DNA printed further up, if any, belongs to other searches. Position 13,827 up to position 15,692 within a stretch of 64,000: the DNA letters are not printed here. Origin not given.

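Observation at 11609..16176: Compact module: NfuA-like, then B12-binding radical SAM (translationally coupled), then a frameshifted MBL hydrolase, with a convergent ATP-grasp ligase and HesB/IscA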

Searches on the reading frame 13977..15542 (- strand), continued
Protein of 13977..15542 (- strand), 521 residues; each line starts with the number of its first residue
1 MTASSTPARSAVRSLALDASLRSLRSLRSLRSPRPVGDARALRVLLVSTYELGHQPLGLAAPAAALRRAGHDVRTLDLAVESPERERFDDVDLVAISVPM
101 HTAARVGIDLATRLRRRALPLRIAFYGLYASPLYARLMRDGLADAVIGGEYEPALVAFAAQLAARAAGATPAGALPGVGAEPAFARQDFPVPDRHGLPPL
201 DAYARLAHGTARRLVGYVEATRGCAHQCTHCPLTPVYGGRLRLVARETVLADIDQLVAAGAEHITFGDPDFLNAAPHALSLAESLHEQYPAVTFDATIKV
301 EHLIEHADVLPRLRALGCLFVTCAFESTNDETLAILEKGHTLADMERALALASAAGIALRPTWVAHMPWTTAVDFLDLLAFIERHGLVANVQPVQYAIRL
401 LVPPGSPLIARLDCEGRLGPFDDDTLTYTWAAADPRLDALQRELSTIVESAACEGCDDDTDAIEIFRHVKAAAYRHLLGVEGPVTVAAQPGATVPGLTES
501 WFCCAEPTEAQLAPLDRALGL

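Call 58: find_encoding_contigs(protein=P0048, flank=7000, max_places=2)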
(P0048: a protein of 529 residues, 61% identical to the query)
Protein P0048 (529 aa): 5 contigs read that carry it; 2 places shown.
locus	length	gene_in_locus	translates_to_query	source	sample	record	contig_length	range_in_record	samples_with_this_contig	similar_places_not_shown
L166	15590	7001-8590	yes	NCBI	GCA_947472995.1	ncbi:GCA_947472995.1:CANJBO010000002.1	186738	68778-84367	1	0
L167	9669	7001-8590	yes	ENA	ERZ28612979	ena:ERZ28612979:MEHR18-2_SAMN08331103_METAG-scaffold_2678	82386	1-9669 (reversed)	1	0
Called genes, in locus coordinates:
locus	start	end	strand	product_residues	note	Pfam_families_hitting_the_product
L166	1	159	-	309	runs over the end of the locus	PF06500:FrsA-like (weak), PF01738:DLH (weak), PF02129:Peptidase_S15, PF12146:Hydrolase_4, PF00561:Abhydrolase_1, PF12697:Abhydrolase_6, PF00326:Peptidase_S9, PF05448:AXE1 (weak)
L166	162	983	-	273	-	PF01135:PCMT (weak), PF01209:Ubie_methyltran, PF05175:MTS (weak), PF13489:Methyltransf_23, PF13847:Methyltransf_31, PF08241:Methyltransf_11, PF08242:Methyltransf_12, PF13649:Methyltransf_25, +5 more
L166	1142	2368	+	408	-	PF01699:Na_Ca_ex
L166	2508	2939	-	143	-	PF00582:Usp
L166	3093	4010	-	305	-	PF12911:OppC_N, PF00528:BPD_transp_1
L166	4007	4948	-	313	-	PF19300:BPD_transp_1_N, PF00528:BPD_transp_1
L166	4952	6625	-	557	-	PF00496:SBP_bac_5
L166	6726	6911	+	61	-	-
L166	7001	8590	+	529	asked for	PF02310:B12-binding, PF04055:Radical_SAM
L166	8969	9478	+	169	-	PF13442:Cytochrome_CBB3 (weak), PF00034:Cytochrom_C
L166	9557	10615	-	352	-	-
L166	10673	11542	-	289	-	PF08668:HDOD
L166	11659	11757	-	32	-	-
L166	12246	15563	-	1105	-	PF14559:TPR_19 (faint), PF25873:WHD_MalT, PF07719:TPR_2 (faint), PF17874:TPR_MalT, PF13424:TPR_12 (weak), PF03704:BTAD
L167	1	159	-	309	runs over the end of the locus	PF06500:FrsA-like (weak), PF01738:DLH, PF02129:Peptidase_S15, PF12146:Hydrolase_4, PF00561:Abhydrolase_1, PF12697:Abhydrolase_6, PF00326:Peptidase_S9, PF05448:AXE1 (weak)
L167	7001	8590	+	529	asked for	PF02310:B12-binding, PF04055:Radical_SAM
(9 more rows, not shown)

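Call 73: predict_structure(alignment_id=A1)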
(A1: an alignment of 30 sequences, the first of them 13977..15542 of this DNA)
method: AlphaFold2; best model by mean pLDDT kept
length: 521 residues; sequences in the alignment: 30
mean_pLDDT: 87.1   pTM: 0.86
mean pLDDT of the five models: 87.1, 86.4, 86.3, 84.9, 82.6
residues with pLDDT >= 90: 340; 70-90: 117; 50-70: 26; < 50: 38
segments of 3 or more residues with pLDDT < 50: 1-33, 35-37
pLDDT, mean of each block of 10 residues (from residue 1): 35 33 44 53 92 83 96 92 87 93 85 88 93 93 95 95 88 88 87 94 91 95 89 84 94 98 92 95 98 97 97 98 95 94 98 97 93 97 97 91 91 96 90 92 91 63 94 97 93 87 69 66 56
secondary structure, 60 per line:
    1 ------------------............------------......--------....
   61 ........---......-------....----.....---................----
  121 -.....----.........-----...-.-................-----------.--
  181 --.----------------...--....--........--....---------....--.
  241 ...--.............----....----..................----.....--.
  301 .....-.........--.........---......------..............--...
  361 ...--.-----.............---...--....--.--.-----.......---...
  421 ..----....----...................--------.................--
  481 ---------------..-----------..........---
elements in order: H19-30 E43-48 H57-68 E72-77 H85-88 E93-97 H101-116 E122-126 H131-139 E145-147 H151-166 E205-208 E211-218 E221-224 H234-237 E240-243 H246-258 E263-266 H271-288 E293-297 H300-305 H307-315 E318-326 H330-335 H342-355 E358-363 H372-384 H393-396 H408-414 E418-422 E427-430 H435-453 H462-478 H509-518

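Call 75: fold_search(model_id=the predicted structure, library=pdb)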
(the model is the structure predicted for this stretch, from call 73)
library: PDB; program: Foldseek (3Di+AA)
matches with E <= 10: 1766; with E <= 0.001: 86
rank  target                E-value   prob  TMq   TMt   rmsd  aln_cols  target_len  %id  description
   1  6fd2_A                1.8e-18  1.00  0.62  0.70   5.3       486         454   20  Radical SAM 1,2-diol dehydratase AprD4 in complex with its substrate paromamine (released 2018-01-17)
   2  5ul3                  4.8e-18  1.00  0.66  0.48   5.4       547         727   14  Structure of Cobalamin-dependent S-adenosylmethionine radical enzyme OxsB with aqua-cobalamin bound (released 2017-04-19)
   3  6wte_A                6.1e-18  1.00  0.55  0.51  10.5       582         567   17  Structure of radical S-adenosylmethionine methyltransferase, TsrM, from Kitasatospora setae with cobalamin and [4Fe-4S (released 2020-12-23)
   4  6fd2_B                6.4e-18  1.00  0.61  0.69   5.5       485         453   20  Radical SAM 1,2-diol dehydratase AprD4 in complex with its substrate paromamine (released 2018-01-17)
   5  6wtf_A                1.8e-17  1.00  0.56  0.54  10.0       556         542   18  Structure of radical S-adenosylmethionine methyltransferase, TsrM, from Kitasatospora setae with tryptophan substrate  (released 2020-12-23)
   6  5ul4                  2.6e-17  1.00  0.65  0.48   5.4       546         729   15  Structure of Cobalamin-dependent S-adenosylmethionine radical enzyme OxsB with aqua-cobalamin and S-adenosylmethionine b (released 2017-04-19)
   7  6wte_B                3.0e-17  1.00  0.51  0.50   7.7       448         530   20  Structure of radical S-adenosylmethionine methyltransferase, TsrM, from Kitasatospora setae with cobalamin and [4Fe-4S (released 2020-12-23)
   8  5ul2                  7.6e-17  1.00  0.63  0.47   5.7       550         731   15  Structure of Apo, SeMet-labeled Cobalamin-dependent S-adenosylmethionine radical enzyme OxsB (released 2017-04-19)
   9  6wtf_B                1.9e-16  1.00  0.47  0.46   9.3       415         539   20  Structure of radical S-adenosylmethionine methyltransferase, TsrM, from Kitasatospora setae with tryptophan substrate  (released 2020-12-23)
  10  9ccb                  1.5e-14  1.00  0.54  0.66   8.0       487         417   18  X-ray crystal structure of methyl-coenzyme M reductase glutamine methylase (MgmA) from Methanothermobacter marburgensis  (released 2025-01-01)
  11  7mjy_A                7.3e-14  1.00  0.52  0.60   4.5       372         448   16  MiaB in the complex with s-adenosyl-L-homocysteine and RNA (released 2021-09-15)
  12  7mjz                  9.2e-14  1.00  0.49  0.57   4.6       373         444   16  The structure of MiaB with pentasulfide bridge (released 2021-09-15)
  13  7mjx_A                1.7e-13  1.00  0.49  0.56   4.7       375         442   16  MiaB in the complex with 5'-deoxyadenosine, methionine and RNA (released 2021-09-15)
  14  7mjv_A                2.0e-13  1.00  0.56  0.65   5.0       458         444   15  MiaB in the complex with s-adenosylmethionine and RNA (released 2021-09-15)
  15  7kdx_A                2.4e-13  1.00  0.56  0.45   6.6       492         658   17  Crystal structure of Streptomyces tokunonesis TokK with hydroxycobalamin, 5'-deoxyadenosine, and methionine (released 2022-01-12)
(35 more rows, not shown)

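Call 83: search_protein_families(library=pfam, proteins=[L019:11515-12120:+, L025:11441-12052:+, L073:8018-8755:-, L050:11786-12232:+, L041:3586-3996:+], max_evalue=0.001)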
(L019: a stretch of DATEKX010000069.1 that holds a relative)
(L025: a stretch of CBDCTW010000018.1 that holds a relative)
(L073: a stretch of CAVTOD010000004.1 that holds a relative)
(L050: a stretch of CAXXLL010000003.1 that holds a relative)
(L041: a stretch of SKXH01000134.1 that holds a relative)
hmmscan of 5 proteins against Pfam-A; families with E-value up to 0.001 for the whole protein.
L019:11515-12120:+ (202 aa): 2 families
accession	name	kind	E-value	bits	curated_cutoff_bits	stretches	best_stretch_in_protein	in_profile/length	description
PF01106.22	NifU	-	1.2e-22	80.2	27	1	119-184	1-66/67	NifU-like domain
PF08712.16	Nfu_N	-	2.8e-10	40.5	27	1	26-99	11-86/88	Scaffold protein Nfu/NifU N terminal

L025:11441-12052:+ (204 aa): 2 families
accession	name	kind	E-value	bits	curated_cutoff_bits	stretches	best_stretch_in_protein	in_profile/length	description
PF01106.22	NifU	-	1.3e-21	76.9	27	1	121-184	1-64/67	NifU-like domain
PF08712.16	Nfu_N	-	3.4e-12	46.7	27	1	19-99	8-88/88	Scaffold protein Nfu/NifU N terminal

L073:8018-8755:- (246 aa): 2 families
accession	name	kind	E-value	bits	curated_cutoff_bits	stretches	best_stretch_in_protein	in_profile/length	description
PF01106.22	NifU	-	2.2e-21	76.2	27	1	164-228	3-67/67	NifU-like domain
PF01521.26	Fe-S_biosyn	-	0.00037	21.1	26.3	1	28-123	3-101/110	Iron-sulphur cluster biosynthesis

L050:11786-12232:+ (149 aa): 1 family
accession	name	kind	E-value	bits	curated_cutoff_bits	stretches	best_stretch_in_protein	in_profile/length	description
PF01521.26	Fe-S_biosyn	-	4.1e-12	46.7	26.3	1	40-130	3-99/110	Iron-sulphur cluster biosynthesis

L041:3586-3996:+ (137 aa): 1 family
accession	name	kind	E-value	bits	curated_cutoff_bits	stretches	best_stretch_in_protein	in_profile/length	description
PF01521.26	Fe-S_biosyn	-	2.9e-20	73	26.3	1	31-132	3-109/110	Iron-sulphur cluster biosynthesis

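Call 84: search_protein_representatives(protein=window:13977-15542:-)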
Query: 521 residues. Proteins with E-value up to 0.001 (for the whole library): 9537; up to 1e-10: 1994; up to 1e-30: 383. The best 150 are listed.
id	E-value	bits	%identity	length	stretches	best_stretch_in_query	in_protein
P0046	8.4e-176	602.1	61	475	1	52-520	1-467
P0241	2.0e-125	435.9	51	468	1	43-515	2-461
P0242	1.9e-117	409.6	50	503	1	42-512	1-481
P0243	3.3e-117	408.8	47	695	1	42-515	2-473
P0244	9.1e-117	407.4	53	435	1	43-503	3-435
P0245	3.7e-116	405.4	51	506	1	41-513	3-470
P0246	1.5e-115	403.3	46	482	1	43-503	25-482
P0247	4.6e-114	398.4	49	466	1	43-476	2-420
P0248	7.2e-113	394.5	46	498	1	43-520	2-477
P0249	2.5e-112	392.7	47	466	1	42-515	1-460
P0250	1.9e-111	389.9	46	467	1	40-503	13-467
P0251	6.2e-111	388.1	48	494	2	166-515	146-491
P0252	5.5e-110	385.0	42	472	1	43-513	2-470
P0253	9.8e-109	380.9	50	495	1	44-503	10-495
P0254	1.3e-108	380.4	44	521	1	43-515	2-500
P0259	1.2e-103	364.1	47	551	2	45-449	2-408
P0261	4.1e-102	359.0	42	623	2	173-503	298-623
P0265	2.7e-99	349.7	46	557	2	181-503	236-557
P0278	5.3e-91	322.4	51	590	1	32-371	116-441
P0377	7.0e-56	206.5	39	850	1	41-508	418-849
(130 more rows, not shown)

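Call 85: search_protein_families(library=pfam, proteins=[P0377, P0243, P0261, P0265, P0278, P0259], max_evalue=0.001)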
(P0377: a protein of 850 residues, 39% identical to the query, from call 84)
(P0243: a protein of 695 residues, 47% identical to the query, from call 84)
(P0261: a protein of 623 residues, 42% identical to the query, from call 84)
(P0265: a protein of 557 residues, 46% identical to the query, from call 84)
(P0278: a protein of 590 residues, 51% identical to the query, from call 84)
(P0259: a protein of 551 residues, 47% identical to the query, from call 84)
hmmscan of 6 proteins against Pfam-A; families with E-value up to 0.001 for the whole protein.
P0377 (850 aa): 3 families
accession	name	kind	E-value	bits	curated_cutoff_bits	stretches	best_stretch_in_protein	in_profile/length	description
PF13535.11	ATP-grasp_4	-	9.8e-18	64.7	27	1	156-297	4-158/160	ATP-grasp domain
PF04055.27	Radical_SAM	-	3.2e-16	60.4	29.5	1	577-740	2-166/166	Radical SAM superfamily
PF18603.7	LAL_C2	-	1.3e-14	54.6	29.4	1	336-404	2-70/78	L-amino acid ligase C-terminal domain 2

P0243 (695 aa): 3 families
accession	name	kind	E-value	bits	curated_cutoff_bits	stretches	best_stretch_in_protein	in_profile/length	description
PF03243.20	MerB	-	1.2e-14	54.7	27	1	562-663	1-106/126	Alkylmercury lyase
PF04055.27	Radical_SAM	-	5.6e-14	53.1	29.5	1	181-319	3-142/166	Radical SAM superfamily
PF02310.24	B12-binding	-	1.1e-06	28.9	32.1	1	9-117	7-120/121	B12 binding domain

P0261 (623 aa): 1 family
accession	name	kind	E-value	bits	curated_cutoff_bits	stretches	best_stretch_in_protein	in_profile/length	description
PF04055.27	Radical_SAM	-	5.3e-12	46.7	29.5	1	346-483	4-142/166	Radical SAM superfamily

P0265 (557 aa): 2 families
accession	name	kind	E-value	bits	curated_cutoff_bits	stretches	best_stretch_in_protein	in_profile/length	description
PF04055.27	Radical_SAM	-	2.7e-12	47.6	29.5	1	276-414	3-142/166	Radical SAM superfamily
PF02310.24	B12-binding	-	4.8e-06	26.8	32.1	1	8-116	7-120/121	B12 binding domain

P0278 (590 aa): 2 families
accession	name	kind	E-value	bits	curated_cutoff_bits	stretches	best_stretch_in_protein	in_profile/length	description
PF04055.27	Radical_SAM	-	1.9e-15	57.9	29.5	1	290-428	3-142/166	Radical SAM superfamily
PF02310.24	B12-binding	-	1.5e-07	31.7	32.1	1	130-231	4-114/121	B12 binding domain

P0259 (551 aa): 1 family
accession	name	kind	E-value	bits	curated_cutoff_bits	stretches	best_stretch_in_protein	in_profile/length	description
PF04055.27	Radical_SAM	-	4.7e-12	46.8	29.5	1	178-323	2-148/166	Radical SAM superfamily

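Call 87: list_cluster_members(proteins=[P0377, P0243])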
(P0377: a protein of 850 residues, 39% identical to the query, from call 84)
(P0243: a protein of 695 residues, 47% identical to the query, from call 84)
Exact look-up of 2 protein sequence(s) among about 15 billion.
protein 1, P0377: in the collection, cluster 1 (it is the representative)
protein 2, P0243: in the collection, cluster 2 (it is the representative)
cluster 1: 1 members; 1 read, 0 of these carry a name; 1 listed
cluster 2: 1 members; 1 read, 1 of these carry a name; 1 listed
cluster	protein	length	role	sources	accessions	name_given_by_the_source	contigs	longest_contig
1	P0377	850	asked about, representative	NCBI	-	-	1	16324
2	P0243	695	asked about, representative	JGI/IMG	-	radical SAM superfamily enzyme YgiQ (UPF0313 family)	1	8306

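Call 88: find_encoding_contigs(protein=P0377, flank=8000, max_places=2)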
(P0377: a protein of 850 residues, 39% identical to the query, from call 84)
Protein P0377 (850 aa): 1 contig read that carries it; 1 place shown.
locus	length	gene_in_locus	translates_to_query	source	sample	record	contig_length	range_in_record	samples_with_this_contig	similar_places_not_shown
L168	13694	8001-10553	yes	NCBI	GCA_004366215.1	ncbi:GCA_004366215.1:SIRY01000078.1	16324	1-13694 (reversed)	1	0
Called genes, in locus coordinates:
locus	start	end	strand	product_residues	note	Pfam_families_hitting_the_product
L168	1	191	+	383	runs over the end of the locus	PF01321:Creatinase_N (weak), PF00557:Peptidase_M24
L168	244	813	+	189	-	PF08207:EFP_N, PF01132:EFP, PF09285:Elong-fact-P_C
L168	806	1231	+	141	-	PF01029:NusB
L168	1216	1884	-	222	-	-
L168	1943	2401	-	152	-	PF01220:DHquinase_II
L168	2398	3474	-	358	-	PF01761:DHQ_synthase, PF24621:DHQS_C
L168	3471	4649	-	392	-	PF01264:Chorismate_synt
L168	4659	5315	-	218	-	PF01478:Peptidase_A24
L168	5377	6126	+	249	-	PF13350:Y_phosphatase3, PF22784:PTP-SAK (weak)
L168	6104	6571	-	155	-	PF01047:MarR, PF12802:MarR_2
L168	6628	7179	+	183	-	PF04264:YceI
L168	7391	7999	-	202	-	PF01106:NifU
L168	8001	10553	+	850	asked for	PF13535:ATP-grasp_4, PF18603:LAL_C2, PF04055:Radical_SAM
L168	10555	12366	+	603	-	PF00580:UvrD-helicase, PF13245:AAA_19, PF00580:UvrD-helicase, PF13361:UvrD_C, PF13538:UvrD_C_2 (weak)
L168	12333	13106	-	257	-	PF03372:Exo_endo_phos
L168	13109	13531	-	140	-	PF07977:FabA, PF22818:ApeI-like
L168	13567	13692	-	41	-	?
